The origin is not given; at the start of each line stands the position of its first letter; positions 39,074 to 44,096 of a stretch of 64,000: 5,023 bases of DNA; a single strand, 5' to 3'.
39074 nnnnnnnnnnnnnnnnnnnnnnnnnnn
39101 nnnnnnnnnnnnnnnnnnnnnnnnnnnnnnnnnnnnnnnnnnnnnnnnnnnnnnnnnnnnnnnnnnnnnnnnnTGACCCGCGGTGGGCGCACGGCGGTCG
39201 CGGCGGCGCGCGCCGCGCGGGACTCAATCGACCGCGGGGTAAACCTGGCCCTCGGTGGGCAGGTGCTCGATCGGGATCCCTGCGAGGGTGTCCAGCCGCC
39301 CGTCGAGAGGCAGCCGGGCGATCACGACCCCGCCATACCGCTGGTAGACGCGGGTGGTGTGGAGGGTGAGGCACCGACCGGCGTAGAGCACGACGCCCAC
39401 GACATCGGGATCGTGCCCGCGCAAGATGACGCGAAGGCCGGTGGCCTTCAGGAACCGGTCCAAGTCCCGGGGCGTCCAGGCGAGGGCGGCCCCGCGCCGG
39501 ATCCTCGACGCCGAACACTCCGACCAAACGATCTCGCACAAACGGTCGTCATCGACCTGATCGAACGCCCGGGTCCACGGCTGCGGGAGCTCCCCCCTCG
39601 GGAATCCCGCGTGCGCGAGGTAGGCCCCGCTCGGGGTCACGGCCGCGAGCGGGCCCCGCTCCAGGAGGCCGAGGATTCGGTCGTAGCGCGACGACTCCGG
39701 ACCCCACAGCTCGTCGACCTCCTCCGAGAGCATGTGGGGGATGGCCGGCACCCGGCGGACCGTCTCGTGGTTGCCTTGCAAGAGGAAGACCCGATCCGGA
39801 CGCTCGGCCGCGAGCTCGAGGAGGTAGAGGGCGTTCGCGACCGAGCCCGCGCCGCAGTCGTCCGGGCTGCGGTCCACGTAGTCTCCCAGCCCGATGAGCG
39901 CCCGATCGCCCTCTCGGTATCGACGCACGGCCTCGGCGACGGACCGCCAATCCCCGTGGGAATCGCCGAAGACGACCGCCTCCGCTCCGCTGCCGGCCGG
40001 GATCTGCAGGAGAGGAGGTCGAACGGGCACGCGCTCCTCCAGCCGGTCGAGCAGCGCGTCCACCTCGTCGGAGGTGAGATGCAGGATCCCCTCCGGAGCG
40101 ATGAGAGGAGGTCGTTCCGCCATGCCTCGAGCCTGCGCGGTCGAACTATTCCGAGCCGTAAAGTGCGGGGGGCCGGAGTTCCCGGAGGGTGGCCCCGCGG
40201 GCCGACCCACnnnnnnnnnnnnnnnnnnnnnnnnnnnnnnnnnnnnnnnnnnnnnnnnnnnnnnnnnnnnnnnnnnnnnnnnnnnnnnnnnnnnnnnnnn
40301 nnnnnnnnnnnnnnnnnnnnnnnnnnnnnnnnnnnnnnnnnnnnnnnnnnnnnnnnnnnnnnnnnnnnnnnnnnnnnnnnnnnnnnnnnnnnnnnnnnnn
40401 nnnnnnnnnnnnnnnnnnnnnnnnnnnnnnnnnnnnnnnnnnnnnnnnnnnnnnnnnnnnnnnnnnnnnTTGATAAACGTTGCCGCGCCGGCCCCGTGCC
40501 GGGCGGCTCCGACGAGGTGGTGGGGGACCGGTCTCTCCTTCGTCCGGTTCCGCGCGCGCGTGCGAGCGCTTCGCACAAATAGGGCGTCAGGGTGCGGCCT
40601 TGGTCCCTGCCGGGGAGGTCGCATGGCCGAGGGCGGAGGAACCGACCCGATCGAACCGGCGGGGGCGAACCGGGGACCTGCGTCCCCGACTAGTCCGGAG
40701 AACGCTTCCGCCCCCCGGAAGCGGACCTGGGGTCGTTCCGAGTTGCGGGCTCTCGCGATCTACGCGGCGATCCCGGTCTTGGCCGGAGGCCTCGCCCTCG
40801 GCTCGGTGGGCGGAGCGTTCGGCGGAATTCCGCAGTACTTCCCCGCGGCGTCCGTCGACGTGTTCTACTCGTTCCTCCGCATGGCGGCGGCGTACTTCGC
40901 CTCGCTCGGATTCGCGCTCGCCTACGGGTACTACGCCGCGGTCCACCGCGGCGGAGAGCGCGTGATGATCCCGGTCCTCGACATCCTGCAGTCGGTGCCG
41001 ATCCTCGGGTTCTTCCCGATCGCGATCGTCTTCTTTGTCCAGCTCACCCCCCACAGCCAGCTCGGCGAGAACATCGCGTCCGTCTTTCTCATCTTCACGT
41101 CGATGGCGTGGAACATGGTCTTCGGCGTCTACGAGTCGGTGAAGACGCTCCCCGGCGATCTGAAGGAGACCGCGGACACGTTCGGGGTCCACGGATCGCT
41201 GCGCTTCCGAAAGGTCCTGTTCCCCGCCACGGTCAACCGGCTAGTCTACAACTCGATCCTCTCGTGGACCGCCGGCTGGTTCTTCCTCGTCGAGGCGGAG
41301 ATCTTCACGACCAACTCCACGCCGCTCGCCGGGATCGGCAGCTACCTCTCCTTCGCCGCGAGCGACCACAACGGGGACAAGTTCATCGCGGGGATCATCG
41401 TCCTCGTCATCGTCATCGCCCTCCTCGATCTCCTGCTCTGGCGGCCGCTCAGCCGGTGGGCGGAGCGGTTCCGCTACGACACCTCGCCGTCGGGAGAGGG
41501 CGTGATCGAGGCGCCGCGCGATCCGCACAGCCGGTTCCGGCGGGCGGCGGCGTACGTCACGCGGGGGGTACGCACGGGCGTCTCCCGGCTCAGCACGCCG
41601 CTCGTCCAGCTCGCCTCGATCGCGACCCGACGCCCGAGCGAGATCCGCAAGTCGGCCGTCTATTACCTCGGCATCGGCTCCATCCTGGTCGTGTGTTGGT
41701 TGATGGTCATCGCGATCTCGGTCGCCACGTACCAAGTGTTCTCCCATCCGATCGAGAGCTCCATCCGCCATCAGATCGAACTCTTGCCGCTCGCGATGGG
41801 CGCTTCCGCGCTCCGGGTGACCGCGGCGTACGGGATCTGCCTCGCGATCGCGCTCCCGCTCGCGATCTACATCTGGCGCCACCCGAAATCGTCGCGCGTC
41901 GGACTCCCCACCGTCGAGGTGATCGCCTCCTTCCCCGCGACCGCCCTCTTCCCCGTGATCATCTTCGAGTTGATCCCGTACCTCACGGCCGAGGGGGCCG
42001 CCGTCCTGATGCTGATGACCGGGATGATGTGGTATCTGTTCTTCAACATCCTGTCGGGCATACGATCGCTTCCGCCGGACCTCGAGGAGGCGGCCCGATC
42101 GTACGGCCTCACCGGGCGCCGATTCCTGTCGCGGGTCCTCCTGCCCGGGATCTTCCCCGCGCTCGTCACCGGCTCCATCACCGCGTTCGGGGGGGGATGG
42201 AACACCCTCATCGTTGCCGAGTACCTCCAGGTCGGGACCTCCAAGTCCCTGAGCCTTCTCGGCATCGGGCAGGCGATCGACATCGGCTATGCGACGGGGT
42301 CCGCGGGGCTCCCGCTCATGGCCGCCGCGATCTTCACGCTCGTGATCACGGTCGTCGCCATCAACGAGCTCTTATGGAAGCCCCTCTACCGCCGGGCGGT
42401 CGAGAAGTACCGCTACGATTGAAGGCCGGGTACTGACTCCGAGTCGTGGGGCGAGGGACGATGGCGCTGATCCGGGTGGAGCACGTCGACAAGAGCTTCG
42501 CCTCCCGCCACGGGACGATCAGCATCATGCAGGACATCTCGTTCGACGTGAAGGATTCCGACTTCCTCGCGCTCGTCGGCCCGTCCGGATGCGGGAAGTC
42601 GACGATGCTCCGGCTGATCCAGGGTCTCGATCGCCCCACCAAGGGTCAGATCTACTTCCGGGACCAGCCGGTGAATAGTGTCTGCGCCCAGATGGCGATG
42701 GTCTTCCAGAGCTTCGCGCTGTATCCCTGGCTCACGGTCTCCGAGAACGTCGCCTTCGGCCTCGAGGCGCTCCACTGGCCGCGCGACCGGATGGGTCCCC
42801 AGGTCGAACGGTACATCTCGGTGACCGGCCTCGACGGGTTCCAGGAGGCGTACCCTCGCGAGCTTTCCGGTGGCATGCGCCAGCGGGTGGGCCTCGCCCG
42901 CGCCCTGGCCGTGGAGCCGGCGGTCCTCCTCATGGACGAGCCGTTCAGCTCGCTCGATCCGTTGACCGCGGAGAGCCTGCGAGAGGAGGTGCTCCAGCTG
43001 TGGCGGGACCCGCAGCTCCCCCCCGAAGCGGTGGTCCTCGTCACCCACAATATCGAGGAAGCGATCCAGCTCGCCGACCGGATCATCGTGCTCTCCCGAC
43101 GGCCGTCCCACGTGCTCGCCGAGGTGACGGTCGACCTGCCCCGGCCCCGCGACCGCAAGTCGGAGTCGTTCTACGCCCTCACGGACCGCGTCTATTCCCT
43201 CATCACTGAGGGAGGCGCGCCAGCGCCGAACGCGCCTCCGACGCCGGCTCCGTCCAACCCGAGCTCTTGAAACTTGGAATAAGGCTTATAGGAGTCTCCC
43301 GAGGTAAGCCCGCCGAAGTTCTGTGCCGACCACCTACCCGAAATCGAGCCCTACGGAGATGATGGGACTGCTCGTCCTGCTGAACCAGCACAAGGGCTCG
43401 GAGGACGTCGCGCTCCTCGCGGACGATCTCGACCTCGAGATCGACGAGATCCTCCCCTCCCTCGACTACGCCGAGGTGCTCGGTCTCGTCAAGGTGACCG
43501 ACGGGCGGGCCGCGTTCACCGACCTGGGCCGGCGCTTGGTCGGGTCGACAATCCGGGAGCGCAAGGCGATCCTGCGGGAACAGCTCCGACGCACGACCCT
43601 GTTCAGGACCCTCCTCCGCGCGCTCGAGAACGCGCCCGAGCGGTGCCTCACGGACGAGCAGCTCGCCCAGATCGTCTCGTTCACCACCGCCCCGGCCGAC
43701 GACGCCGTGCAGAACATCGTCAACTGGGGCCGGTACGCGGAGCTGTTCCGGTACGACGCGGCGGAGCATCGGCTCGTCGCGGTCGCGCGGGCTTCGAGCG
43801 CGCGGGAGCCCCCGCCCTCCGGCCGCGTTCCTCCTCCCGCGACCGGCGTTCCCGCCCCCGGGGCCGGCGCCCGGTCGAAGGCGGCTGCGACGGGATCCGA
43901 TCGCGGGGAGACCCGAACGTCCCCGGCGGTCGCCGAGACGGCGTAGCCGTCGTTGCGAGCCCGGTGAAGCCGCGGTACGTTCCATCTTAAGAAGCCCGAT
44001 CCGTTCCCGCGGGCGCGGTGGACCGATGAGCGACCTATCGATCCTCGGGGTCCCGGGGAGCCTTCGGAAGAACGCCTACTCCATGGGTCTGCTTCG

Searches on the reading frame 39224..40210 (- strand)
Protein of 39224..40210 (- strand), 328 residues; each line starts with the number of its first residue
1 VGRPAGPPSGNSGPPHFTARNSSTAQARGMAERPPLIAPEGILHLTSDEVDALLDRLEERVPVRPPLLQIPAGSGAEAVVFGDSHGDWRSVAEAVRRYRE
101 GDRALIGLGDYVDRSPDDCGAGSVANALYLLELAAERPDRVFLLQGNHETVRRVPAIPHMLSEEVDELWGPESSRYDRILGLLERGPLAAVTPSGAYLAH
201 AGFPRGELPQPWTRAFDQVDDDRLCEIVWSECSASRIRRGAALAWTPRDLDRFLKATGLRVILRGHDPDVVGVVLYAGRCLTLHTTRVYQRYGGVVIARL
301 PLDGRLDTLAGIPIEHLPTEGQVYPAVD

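Call 22: search_protein_families(library=pfam, proteins=[window:39224-40210:-], max_evalue=0.0001)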
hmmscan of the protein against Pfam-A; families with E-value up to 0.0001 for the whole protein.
window:39224-40210:- (328 aa): 1 family
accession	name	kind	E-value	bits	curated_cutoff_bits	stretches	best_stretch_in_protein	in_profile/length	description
PF00149.33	Metallophos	-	1.3e-14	55.5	21.5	1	79-267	4-188/191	Calcineurin-like phosphoesterase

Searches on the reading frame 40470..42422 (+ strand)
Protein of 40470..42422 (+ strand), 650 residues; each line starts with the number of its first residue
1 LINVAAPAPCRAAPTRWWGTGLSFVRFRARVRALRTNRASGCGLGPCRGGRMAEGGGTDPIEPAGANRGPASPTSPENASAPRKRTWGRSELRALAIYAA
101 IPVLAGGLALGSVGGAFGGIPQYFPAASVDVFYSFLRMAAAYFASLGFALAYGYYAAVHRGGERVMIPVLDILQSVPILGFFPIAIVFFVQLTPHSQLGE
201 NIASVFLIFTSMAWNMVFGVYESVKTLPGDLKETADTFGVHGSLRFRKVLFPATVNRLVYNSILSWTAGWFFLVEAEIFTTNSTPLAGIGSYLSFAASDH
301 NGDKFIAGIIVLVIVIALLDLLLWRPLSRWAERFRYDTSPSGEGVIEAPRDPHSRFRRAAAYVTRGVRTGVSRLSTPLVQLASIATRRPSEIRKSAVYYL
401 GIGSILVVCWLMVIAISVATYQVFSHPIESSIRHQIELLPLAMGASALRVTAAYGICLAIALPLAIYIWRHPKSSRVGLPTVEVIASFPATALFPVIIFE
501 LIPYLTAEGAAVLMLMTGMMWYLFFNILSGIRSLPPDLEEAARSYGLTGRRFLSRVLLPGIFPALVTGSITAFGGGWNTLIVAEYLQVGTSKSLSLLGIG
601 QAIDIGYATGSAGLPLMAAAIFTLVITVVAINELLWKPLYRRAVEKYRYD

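Call 22: search_protein_families(library=pfam, proteins=[window:40470-42422:+], max_evalue=0.0001)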
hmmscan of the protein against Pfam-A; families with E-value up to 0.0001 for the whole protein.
window:40470-42422:+ (650 aa): 1 family
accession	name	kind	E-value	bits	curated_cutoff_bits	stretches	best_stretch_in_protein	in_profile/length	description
PF00528.27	BPD_transp_1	-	3.5e-30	105.5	26.4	2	462-630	6-171/184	Binding-protein-dependent transport system inner membrane component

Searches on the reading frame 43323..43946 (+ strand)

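Call 22: search_protein_families(library=pfam, proteins=[window:43323-43946:+], max_evalue=0.0001)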
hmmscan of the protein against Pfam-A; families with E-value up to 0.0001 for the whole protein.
window:43323-43946:+ (207 aa): 1 family
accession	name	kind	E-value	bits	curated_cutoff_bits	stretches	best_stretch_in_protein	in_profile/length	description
PF09821.14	AAA_assoc_C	-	1.8e-27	96.8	27.6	1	32-145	3-119/119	C-terminal AAA-associated domain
